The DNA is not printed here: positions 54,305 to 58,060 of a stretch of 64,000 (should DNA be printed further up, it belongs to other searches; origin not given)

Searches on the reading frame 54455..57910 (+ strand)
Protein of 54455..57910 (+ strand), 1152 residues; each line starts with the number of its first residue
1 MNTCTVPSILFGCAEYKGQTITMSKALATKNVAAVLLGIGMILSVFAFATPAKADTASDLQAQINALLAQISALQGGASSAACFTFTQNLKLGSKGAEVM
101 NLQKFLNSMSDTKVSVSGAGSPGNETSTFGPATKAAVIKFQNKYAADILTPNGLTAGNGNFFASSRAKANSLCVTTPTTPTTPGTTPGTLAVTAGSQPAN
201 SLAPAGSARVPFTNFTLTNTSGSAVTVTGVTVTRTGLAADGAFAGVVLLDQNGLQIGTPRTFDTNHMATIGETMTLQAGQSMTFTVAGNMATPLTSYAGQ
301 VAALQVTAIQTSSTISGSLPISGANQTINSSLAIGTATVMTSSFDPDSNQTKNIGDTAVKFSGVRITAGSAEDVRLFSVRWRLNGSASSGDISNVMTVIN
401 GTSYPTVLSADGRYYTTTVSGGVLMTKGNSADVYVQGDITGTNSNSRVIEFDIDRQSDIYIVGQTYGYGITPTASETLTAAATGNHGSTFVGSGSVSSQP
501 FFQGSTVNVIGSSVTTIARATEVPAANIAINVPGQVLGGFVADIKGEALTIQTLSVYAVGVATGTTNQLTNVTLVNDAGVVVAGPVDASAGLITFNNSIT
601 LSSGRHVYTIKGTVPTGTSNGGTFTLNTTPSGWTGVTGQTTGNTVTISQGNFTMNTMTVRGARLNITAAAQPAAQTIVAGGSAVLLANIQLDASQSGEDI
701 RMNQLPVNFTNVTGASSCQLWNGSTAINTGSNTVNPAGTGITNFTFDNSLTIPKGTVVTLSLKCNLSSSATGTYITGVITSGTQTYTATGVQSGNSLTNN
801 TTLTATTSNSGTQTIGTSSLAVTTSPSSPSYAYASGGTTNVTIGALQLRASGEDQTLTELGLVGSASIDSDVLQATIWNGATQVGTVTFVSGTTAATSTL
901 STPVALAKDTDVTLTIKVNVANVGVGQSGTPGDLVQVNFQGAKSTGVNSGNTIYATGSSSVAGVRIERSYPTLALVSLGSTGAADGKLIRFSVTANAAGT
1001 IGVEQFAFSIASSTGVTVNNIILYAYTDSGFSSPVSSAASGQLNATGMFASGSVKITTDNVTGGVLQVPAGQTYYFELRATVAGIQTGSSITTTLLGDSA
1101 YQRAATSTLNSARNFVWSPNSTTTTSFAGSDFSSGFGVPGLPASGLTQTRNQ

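Call 36: search_protein_families(library=pfam, proteins=[window:54455-57910:+], max_evalue=0.001)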
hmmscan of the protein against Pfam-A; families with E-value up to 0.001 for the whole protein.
window:54455-57910:+ (1152 aa): 1 family
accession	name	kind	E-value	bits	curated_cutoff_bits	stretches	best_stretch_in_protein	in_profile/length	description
PF01471.23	PG_binding_1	-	7.7e-05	23.2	23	1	96-144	2-41/57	Putative peptidoglycan binding domain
